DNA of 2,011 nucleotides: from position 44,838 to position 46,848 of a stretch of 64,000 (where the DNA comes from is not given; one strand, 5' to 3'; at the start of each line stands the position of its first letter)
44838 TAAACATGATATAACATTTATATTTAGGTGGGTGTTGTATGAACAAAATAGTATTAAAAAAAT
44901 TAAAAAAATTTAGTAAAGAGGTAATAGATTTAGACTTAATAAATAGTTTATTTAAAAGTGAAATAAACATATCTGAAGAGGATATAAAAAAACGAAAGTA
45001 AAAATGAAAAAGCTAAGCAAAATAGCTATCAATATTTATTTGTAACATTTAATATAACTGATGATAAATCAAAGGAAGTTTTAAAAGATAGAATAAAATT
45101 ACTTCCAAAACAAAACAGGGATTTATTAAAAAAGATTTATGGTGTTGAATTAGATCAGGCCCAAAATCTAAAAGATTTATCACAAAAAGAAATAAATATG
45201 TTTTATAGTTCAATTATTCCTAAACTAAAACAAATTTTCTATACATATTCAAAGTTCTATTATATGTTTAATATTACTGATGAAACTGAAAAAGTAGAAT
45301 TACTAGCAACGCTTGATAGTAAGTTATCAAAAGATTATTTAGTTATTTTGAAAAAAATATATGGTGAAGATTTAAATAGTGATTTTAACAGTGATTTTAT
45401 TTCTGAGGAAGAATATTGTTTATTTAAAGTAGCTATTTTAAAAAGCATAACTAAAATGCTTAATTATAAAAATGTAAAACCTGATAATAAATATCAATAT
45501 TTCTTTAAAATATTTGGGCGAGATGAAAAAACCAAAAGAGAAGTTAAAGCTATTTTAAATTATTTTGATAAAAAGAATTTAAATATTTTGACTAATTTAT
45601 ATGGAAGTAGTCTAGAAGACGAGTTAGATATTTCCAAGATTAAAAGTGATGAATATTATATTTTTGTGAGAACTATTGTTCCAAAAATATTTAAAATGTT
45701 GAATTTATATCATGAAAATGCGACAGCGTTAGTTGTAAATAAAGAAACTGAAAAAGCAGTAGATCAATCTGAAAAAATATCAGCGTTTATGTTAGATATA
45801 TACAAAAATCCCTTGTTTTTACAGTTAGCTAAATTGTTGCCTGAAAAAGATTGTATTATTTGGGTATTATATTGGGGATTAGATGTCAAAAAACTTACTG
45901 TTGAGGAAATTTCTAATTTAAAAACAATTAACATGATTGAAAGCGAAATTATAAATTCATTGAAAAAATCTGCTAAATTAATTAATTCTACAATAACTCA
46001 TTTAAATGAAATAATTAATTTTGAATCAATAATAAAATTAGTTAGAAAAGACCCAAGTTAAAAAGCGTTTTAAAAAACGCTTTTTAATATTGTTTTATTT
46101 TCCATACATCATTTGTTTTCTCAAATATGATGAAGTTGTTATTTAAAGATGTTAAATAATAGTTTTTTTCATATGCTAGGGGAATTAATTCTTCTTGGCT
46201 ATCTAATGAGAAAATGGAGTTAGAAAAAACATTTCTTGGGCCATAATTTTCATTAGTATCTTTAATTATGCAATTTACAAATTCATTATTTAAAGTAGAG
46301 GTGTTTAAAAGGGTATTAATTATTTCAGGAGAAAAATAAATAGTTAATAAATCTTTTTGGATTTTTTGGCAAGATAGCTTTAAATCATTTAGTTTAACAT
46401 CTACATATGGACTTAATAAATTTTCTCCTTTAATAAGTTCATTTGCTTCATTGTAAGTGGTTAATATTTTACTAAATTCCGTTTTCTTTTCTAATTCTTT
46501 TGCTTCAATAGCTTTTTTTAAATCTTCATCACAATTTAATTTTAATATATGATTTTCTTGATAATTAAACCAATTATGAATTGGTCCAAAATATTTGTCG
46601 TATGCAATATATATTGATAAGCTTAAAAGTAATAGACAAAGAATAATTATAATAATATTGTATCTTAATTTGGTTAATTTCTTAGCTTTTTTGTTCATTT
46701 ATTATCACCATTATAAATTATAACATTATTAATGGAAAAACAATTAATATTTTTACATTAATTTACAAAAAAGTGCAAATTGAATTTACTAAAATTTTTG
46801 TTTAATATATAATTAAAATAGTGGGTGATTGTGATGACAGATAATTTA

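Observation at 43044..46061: Paralogous proteins built from tandem sigma-70 region-4-like HTH repeats, with a fragmented N-terminal extension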

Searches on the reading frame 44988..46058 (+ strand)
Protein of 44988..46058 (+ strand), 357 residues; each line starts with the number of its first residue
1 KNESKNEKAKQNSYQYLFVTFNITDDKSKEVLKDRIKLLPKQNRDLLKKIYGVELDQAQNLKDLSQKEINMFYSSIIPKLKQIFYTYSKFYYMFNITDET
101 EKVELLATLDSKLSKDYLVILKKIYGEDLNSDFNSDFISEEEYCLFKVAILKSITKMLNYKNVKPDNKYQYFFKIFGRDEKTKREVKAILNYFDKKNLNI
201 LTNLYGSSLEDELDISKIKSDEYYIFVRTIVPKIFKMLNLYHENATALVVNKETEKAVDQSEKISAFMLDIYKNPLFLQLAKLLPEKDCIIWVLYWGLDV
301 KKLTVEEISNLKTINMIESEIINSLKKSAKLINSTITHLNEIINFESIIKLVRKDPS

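Call 4: search_protein_families(library=pfam, proteins=[window:45198-46058:+], max_evalue=1)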
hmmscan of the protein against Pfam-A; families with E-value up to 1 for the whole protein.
window:45198-46058:+ (287 aa): 0 families

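Call 67: search_protein_families(library=ncbifam, proteins=[window:44988-46058:+], max_evalue=0.01)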
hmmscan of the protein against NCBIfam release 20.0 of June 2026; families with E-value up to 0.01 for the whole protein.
window:44988-46058:+ (357 aa): 0 families

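Call 68: search_protein_families(library=padloc, proteins=[window:44988-46058:+], max_evalue=0.01)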
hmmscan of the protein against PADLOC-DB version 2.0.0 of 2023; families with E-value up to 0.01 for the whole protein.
window:44988-46058:+ (357 aa): 0 families

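Call 69: predict_structure(alignment_id=A4)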
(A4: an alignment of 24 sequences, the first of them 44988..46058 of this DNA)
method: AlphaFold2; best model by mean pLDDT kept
length: 357 residues; sequences in the alignment: 24
mean_pLDDT: 81.1   pTM: 0.39
mean pLDDT of the five models: 81.1, 78.9, 77.9, 77.4, 77.4
residues with pLDDT >= 90: 125; 70-90: 164; 50-70: 43; < 50: 25
segments of 3 or more residues with pLDDT < 50: 1-10, 86-89, 161-165, 254-258
pLDDT, mean of each block of 10 residues (from residue 1): 42 84 85 91 97 96 96 92 62 62 85 93 90 84 85 76 57 90 94 94 94 83 89 91 70 49 67 76 86 75 86 86 89 81 74 58
secondary structure, 60 per line:
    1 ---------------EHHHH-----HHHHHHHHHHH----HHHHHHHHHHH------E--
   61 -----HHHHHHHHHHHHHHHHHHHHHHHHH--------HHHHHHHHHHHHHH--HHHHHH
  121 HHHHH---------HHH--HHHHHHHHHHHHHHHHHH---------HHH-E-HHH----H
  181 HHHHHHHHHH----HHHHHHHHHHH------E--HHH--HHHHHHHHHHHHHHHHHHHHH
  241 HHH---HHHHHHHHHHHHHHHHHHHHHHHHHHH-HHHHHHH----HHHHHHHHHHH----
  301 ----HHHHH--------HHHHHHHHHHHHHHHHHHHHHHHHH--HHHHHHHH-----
elements in order: H17-20 H26-36 H41-51 H66-90 H99-112 H115-125 H140-157 H180-190 H195-205 H220-243 H247-273 H275-281 H286-296 H305-309 H318-342 H345-352
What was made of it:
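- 44988..46061 (+): Open frame of 357 codons that contains the annotated 287-aa ORF (45198-46061). It carries three short units and a C-terminal σ4-like domain, corresponding to the last three repeats and C-terminus of the 1,862-aa orthologue. AlphaFold2 model has mean pLDDT 81 (call 69).
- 45834..46031 (+): Second-gene C-terminal full-length σ4-like unit, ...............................SLKKS. The model shows four helices including the extra short HTH helix (call 69).
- On Pfam Sigma70_r4 (PF04545), applied to the short ~52-aa unit: The model shows a loop where the first HTH helix should be (call 69).
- The AlphaFold model is confident and periodic (call 69).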

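Call 71: fold_search(model_id=the predicted structure, library=pdb)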
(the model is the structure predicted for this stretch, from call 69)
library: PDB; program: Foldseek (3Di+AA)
matches with E <= 10: 99; with E <= 0.001: 0
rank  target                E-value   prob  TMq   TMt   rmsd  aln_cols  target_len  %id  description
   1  6kqg_F                2.9e-01  0.16  0.15  0.16  22.5       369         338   12  Thermus thermophilus initial transcription complex comprising sigma A and 5'-OH RNA of 6 nt (released 2020-03-11)
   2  4xln_F                4.7e-01  0.20  0.17  0.18  24.8       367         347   11  Crystal structure of T. aquaticus transcription initiation complex containing bubble promoter and RNA (released 2015-09-23)
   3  6lts_F                6.0e-01  0.13  0.15  0.16  22.0       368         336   11  Crystal structure of Thermus thermophilus transcription initiation complex comprising a truncated sigma finger (released 2020-03-11)
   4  9a58_A                6.6e-01  0.08  0.13  0.13  23.5       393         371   12  Integrative model of SIGA-RPOC by crosslinking MS and deep learning (released 2024-09-18)
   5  4g7h_F                8.0e-01  0.11  0.15  0.16  22.6       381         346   10  Crystal structure of Thermus thermophilus transcription initiation complex (released 2012-10-31)
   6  9ujk_F                1.1e+00  0.10  0.15  0.16  21.7       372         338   10  CryoEM structure of the T.thermophilus transcription initiation complex in the presence of ATP (released 2025-10-22)
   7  6uu7_FFF              1.1e+00  0.13  0.16  0.21  21.1       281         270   14  E. coli sigma-S transcription initiation complex with a 6-nt RNA and an NTP ("Old" crystal soaked with UTP, CTP, ddG (released 2020-08-26)
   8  9ukn_F                1.4e+00  0.08  0.15  0.16  22.7       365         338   14  CryoEM structure of the T.thermophilus transcription initiation complex (released 2025-10-22)
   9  5e17_F                1.4e+00  0.08  0.15  0.16  22.4       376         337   13  T. thermophilus transcription initiation complex having a RRR discriminator sequence and a nontemplate-strand length c (released 2016-03-09)
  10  5vt0_L                1.6e+00  0.06  0.14  0.11  22.7       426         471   10  Escherichia coli 6S RNA derivative in complex with Escherichia coli RNA polymerase sigma70-holoenzyme (released 2017-11-01)
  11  5e18_F                1.8e+00  0.08  0.15  0.16  22.5       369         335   11  T. thermophilus transcription initiation complex having a YYY discriminator sequence and a nontemplate-strand length c (released 2016-03-09)
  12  7vf9_F                1.8e+00  0.08  0.14  0.18  20.8       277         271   13  Cryo-EM structure of Pseudomonas aeruginosa RNAP sigmaS holoenzyme complexes (released 2022-07-27)
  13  9fog_F                1.9e+00  0.06  0.14  0.15  22.5       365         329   13  Ap3G bound in de novo transcription initiation T. thermophilus RNA polymerase complex with TC DNA template (released 2025-12-17)
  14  6psw_L                1.9e+00  0.05  0.13  0.10  22.6       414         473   11  Escherichia coli RNA polymerase promoter unwinding intermediate (TRPo) with TraR and rpsT P2 promoter (released 2020-03-25)
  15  6xl9_F                1.9e+00  0.04  0.13  0.10  23.8       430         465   12  Cryo-EM structure of EcmrR-RNAP-promoter initial transcribing complex with 3-nt RNA transcript (EcmrR-RPitc-3nt) (released 2021-04-07)
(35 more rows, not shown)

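Call 79: fold_search(model_id=the predicted structure, library=viral)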
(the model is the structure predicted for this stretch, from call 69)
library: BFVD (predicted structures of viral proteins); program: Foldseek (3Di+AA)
matches with E <= 10: 129; with E <= 0.001: 0
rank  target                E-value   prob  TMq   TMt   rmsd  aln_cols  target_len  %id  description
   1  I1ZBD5                4.7e-01  0.18  0.15  0.16  23.6       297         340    9  (no name in the UniProt tables at hand)
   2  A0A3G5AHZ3            8.5e-01  0.10  0.12  0.08  30.2       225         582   13  Putative serine/threonine-protein kinase [Satyrvirus sp.]
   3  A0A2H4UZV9            8.5e-01  0.08  0.12  0.14  21.9       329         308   14  ORF102 protein [Operophtera brumata nucleopolyhedrovirus]
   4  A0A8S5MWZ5            8.5e-01  0.03  0.10  0.05  39.4       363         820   17  ATPase [Myoviridae sp. ct3wi9]
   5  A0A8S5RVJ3            1.1e+00  0.02  0.08  0.09  35.0       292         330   16  Uncharacterized protein [Siphoviridae sp. ctHip2]
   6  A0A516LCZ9            1.1e+00  0.18  0.16  0.19  20.2       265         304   15  (no name in the UniProt tables at hand)
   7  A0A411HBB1            1.1e+00  0.04  0.10  0.07  40.7       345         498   14  Uncharacterized protein [Homarus gammarus nudivirus]
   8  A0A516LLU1            1.3e+00  0.05  0.12  0.07  21.4       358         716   11  (no name in the UniProt tables at hand)
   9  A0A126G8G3            1.4e+00  0.04  0.11  0.12  26.7       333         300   14  (no name in the UniProt tables at hand)
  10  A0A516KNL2            1.5e+00  0.04  0.12  0.12  25.6       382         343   11  (no name in the UniProt tables at hand)
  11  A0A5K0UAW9            1.6e+00  0.02  0.09  0.03  40.9       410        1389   16  DNA repair exonuclease [Yasminevirus sp. GU-2018]
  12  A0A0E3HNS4            1.7e+00  0.12  0.16  0.24  18.0       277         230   14  Subfamily RNA polymerase sigma-70 subunit [Synechococcus phage ACG-2014f]
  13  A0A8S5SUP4            1.7e+00  0.02  0.08  0.10  25.9       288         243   12  Uncharacterized protein [Siphoviridae sp. ctqPo10]
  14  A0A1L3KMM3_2          1.9e+00  0.08  0.09  0.04  16.3       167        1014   13  (no name in the UniProt tables at hand)
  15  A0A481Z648            1.9e+00  0.04  0.12  0.14  21.5       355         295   16  Myb-like domain-containing protein [Pithovirus LCPAC202]
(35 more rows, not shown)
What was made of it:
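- Tried and rejected: Foldseek of the good model against viral structures gave nothing meaningful (call 79).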

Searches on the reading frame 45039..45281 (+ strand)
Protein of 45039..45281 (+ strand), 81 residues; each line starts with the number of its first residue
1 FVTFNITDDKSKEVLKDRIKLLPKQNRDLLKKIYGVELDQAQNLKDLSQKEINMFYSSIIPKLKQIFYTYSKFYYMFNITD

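Call 33: search_protein_families(library=pfam, proteins=[window:45039-45281:+], max_evalue=10)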
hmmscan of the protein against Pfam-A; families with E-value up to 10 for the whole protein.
seq(81 aa): 1 family
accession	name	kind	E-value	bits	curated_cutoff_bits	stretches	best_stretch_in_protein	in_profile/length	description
PF19788.4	DUF6272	-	0.11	12.6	26.6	1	3-41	60-98/134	Family of unknown function (DUF6272)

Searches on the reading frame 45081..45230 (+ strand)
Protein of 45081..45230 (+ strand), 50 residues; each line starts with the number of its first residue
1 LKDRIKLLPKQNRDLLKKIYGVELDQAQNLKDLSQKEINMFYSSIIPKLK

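Call 23: search_solved_structures(query=A1, max_evalue=10, show_alignments=3)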
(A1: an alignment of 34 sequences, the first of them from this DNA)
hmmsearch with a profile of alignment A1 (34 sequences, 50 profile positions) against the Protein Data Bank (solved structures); distinct sequences matched with E-value up to 10: 28.
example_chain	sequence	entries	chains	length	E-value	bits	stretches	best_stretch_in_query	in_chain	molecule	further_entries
3km9_X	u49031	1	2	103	0.012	18.8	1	13-37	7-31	Staphylococcal enterotoxin-like toxin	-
1rp3_A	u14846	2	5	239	0.044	17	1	1-24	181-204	RNA polymerase sigma factor SIGMA-28 (FliA) | RNA polymerase sigma factor FliA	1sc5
6gcs_5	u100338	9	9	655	0.19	14.9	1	4-26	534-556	ND5 SUBUNIT (NU5M) | Subunit NU5M of NADH:Ubiquinone Oxidoreductase (Complex I) | NADH-ubiquinone oxidoreductase chain 5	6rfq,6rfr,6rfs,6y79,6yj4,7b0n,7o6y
1ain_A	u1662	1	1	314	0.31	14.3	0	18-41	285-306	ANNEXIN I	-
4fn6_A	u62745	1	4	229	0.32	14.2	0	13-33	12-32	thiaminase-2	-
1hm6_A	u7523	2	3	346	0.36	14.1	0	4-36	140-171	ANNEXIN 1 | ANNEXIN I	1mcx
9np0_A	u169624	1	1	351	0.41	13.9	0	18-41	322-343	Annexin A1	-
1mje_A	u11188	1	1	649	0.72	13.1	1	7-31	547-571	breast cancer 2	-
1miu_A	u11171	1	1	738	0.83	12.9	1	7-31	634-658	Breast Cancer type 2 susceptibility protein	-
8f3t_A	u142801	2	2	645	0.99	12.7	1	19-46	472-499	Penicillin binding protein 5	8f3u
8f3r_A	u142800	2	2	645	0.99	12.7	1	19-46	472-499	Penicillin binding protein 5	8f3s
6mka_A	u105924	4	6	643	1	12.6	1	19-46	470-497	penicillin binding protein 5 (PBP5) | Pbp5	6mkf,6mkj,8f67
5e31_A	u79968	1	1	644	1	12.6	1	19-46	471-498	Penicillin binding protein 2 prime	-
8f3o_A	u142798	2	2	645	1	12.6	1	19-46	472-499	Penicillin binding protein 5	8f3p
8f3f_A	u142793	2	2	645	1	12.6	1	19-46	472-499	Penicillin binding protein 5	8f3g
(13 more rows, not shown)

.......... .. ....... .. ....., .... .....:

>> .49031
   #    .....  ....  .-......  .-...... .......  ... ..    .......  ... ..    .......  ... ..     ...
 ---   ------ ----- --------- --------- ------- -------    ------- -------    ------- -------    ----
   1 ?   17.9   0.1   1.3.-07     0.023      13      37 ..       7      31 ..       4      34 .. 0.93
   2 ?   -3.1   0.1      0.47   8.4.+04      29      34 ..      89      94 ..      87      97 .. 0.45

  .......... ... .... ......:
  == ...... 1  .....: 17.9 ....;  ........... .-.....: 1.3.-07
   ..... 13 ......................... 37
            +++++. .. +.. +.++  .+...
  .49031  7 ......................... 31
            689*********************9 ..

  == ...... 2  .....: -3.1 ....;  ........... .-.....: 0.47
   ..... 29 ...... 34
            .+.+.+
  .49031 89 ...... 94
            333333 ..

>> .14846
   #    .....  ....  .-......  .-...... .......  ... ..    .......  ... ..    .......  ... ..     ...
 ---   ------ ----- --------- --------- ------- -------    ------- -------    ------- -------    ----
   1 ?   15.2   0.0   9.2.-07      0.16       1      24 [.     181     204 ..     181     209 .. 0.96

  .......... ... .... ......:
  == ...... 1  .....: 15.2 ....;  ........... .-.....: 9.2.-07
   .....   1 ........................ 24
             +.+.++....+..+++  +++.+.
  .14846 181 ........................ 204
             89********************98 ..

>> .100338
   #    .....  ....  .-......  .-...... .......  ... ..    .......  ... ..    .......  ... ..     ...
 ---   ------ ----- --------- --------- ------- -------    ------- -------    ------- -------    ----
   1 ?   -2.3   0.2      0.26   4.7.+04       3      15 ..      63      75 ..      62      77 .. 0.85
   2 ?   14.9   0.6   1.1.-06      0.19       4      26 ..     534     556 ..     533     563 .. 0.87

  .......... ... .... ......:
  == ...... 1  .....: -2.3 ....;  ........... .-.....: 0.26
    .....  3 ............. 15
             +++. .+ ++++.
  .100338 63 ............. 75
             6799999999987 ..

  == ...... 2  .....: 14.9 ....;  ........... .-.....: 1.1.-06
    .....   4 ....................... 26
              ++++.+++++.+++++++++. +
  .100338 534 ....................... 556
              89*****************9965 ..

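Call 29: find_homologous_proteins(query=A1, max_evalue=0.001)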
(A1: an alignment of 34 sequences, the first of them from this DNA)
Query A1 (34 sequences): 77 candidates shared short words with the query, none scored E <= 0.001.

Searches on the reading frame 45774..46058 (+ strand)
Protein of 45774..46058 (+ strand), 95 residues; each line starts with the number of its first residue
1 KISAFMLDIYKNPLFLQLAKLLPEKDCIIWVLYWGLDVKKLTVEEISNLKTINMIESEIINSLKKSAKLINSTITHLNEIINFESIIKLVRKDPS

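Call 33: search_protein_families(library=pfam, proteins=[window:45774-46058:+], max_evalue=10)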
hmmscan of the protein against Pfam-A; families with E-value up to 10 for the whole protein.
seq(95 aa): 0 families
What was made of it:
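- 45834..46031 (+): No Pfam hit alone (call 33).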

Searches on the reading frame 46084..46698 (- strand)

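Call 4: search_protein_families(library=pfam, proteins=[window:46084-46698:-], max_evalue=1)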
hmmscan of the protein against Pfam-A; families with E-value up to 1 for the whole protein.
window:46084-46698:- (204 aa): 2 families
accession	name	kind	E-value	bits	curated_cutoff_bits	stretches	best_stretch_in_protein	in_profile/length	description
PF07314.17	Lit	-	0.02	15.4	24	1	4-55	111-163/176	Lipoprotein intramolecular transacylase Lit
PF03040.20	CemA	-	0.044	14.1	27.4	1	4-94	2-88/229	CemA family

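Call 68: search_protein_families(library=padloc, proteins=[window:46087-46698:-], max_evalue=0.01)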
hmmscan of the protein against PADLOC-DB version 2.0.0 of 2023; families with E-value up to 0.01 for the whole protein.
window:46087-46698:- (204 aa): 0 families
